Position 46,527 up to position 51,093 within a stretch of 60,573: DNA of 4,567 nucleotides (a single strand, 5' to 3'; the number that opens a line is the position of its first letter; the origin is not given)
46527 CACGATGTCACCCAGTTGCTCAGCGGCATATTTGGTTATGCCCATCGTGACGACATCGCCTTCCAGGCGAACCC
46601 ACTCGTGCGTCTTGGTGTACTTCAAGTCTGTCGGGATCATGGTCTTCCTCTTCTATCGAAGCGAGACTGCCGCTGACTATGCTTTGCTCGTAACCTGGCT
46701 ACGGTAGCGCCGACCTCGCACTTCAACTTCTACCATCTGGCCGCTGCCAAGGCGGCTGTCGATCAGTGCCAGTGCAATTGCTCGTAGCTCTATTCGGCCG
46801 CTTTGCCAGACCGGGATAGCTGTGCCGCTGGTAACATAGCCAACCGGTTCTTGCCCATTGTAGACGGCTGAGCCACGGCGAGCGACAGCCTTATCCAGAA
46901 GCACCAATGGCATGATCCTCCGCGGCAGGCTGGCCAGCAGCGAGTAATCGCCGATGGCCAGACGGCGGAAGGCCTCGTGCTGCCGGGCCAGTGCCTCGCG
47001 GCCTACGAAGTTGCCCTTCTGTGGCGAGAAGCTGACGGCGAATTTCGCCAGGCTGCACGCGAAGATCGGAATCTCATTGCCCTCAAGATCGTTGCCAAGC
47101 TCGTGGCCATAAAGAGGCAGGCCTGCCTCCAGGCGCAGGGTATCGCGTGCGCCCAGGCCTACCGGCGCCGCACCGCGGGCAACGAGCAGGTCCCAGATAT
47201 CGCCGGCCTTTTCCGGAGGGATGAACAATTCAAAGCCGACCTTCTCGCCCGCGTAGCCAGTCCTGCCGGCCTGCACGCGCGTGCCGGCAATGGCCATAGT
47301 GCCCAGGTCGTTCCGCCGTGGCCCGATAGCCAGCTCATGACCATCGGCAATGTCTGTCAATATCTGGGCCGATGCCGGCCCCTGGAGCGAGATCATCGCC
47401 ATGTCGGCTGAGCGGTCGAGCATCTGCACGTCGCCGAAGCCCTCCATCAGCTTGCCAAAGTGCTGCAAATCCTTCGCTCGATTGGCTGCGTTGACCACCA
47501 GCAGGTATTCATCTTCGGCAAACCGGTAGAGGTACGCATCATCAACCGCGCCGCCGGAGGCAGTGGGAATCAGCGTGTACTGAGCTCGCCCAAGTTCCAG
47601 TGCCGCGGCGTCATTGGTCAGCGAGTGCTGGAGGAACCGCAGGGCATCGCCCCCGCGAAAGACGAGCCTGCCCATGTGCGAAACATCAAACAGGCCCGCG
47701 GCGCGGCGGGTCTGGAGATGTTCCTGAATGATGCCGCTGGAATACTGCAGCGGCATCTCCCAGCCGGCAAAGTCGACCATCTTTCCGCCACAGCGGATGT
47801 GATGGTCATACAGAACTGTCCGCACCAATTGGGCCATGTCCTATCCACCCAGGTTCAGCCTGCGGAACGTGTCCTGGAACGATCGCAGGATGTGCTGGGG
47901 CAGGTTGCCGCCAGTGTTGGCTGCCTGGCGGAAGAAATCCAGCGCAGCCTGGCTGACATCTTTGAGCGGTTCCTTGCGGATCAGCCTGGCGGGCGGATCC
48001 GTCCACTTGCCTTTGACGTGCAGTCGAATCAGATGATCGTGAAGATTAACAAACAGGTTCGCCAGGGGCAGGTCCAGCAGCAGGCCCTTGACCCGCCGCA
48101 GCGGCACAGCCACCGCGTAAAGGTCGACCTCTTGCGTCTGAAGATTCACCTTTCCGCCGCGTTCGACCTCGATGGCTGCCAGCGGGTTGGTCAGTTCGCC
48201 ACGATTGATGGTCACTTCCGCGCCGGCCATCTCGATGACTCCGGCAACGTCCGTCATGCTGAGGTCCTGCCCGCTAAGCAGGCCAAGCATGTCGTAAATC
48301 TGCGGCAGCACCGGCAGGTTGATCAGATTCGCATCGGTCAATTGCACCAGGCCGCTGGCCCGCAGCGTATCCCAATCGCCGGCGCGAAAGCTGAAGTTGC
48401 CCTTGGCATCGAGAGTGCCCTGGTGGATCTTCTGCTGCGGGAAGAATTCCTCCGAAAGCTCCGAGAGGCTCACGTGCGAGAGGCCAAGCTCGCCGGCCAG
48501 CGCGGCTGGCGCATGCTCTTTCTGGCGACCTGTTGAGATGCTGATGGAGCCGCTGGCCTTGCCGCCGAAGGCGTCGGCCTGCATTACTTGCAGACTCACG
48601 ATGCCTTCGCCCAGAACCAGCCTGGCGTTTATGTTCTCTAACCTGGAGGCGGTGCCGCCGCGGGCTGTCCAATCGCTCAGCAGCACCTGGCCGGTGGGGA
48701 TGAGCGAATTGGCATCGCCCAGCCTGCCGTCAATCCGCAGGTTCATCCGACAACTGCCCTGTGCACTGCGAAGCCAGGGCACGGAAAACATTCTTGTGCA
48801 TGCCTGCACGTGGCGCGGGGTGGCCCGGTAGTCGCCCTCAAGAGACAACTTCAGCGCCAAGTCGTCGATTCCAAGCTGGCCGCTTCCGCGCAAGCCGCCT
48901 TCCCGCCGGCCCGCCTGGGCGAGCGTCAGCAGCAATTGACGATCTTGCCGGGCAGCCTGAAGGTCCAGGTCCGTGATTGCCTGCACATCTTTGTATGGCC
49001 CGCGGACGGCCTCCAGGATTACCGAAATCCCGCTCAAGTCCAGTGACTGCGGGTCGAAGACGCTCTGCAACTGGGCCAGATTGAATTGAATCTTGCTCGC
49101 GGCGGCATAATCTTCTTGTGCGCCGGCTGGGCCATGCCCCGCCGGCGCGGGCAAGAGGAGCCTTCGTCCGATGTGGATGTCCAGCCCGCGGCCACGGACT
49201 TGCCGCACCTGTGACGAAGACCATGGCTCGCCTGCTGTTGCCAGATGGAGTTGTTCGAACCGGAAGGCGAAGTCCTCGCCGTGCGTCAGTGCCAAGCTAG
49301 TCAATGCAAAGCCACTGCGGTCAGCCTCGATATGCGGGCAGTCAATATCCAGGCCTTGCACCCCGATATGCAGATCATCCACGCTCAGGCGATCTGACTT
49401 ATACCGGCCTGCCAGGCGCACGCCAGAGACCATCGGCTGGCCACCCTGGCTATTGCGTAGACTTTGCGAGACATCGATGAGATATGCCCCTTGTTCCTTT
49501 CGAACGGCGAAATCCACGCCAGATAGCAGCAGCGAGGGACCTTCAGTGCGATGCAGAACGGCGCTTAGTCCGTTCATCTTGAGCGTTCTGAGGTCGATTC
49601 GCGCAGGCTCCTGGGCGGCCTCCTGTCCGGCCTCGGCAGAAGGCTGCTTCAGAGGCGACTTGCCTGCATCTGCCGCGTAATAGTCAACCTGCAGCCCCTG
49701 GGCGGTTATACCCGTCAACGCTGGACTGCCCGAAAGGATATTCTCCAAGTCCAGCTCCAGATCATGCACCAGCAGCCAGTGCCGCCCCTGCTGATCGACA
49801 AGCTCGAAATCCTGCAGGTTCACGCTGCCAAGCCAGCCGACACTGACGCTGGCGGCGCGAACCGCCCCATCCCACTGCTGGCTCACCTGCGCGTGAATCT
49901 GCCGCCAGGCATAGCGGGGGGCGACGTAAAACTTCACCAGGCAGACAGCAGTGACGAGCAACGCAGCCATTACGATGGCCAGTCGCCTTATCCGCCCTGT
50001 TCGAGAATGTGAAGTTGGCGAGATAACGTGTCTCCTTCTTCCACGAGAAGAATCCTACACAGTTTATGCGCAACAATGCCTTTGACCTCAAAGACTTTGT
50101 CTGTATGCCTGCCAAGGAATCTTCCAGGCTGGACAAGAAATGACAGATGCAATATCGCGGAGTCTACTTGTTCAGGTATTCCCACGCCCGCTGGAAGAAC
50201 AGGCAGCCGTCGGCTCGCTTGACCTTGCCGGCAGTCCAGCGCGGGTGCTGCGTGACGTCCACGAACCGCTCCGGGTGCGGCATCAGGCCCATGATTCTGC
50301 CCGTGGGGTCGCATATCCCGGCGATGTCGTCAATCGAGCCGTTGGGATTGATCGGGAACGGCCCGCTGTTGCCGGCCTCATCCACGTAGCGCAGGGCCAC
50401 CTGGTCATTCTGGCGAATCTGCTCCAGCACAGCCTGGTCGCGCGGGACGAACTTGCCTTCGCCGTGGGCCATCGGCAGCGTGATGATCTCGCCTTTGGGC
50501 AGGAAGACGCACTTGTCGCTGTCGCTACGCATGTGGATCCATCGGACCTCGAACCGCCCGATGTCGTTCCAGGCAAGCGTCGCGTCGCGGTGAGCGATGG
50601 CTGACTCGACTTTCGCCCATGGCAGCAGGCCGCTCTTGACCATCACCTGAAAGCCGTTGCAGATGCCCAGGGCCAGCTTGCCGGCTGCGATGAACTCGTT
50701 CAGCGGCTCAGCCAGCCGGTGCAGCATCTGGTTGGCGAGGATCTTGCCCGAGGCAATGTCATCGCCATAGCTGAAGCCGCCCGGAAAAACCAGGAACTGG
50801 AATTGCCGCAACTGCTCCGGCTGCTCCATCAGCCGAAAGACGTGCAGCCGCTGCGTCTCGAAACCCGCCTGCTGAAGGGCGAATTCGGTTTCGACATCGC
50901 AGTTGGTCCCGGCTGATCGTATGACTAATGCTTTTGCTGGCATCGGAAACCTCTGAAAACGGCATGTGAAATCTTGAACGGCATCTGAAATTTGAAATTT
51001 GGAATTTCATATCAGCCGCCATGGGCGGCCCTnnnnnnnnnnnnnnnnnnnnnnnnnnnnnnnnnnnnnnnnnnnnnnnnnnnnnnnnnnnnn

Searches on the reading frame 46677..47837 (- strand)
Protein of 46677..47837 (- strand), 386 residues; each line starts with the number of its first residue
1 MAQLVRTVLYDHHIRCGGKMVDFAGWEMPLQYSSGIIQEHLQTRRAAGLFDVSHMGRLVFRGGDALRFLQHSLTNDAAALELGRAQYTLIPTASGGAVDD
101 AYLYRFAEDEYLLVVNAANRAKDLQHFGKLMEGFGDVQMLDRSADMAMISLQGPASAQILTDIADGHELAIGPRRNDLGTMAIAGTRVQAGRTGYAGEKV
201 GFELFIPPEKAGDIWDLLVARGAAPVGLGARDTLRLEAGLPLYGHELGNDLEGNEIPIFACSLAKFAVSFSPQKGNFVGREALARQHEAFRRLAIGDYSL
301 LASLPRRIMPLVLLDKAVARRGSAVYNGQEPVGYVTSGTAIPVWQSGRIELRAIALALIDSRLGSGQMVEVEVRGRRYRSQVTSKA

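Call 14: search_protein_families(library=pfam, proteins=[window:46677-47837:-], max_evalue=0.001)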
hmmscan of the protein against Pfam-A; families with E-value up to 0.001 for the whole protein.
window:46677-47837:- (386 aa): 2 families
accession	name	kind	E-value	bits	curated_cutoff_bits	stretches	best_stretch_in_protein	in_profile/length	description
PF01571.26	GCV_T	-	1.5e-76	257.5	25.6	1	9-250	1-244/255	Aminomethyltransferase folate-binding domain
PF08669.17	GCV_T_C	-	2.7e-10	40.4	25.9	1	306-385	1-76/80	Glycine cleavage T-protein C-terminal barrel domain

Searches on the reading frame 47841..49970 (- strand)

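Call 14: search_protein_families(library=pfam, proteins=[window:47841-49970:-], max_evalue=0.001)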
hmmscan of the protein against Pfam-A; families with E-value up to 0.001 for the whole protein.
window:47841-49970:- (709 aa): 2 families
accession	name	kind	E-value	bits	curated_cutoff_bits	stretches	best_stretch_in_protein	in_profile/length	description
PF05359.17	DUF748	-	4.4e-08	32.1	50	0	2-133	21-160/1037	Domain of Unknown Function (DUF748)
PF13116.12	YhdP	-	2e-07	29.8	46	0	328-534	552-761/1224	YhdP protein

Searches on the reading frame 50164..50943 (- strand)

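Call 14: search_protein_families(library=pfam, proteins=[window:50164-50943:-], max_evalue=0.001)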
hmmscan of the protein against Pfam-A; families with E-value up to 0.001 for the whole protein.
window:50164-50943:- (259 aa): 2 families
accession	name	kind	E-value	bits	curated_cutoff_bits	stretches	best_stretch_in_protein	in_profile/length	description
PF13507.12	GATase_5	-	4e-81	272.4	27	1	4-256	3-259/260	CobB/CobQ-like glutamine amidotransferase domain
PF07685.20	GATase_3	-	0.00018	21.6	27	1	36-104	27-91/196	CobB/CobQ-like glutamine amidotransferase domain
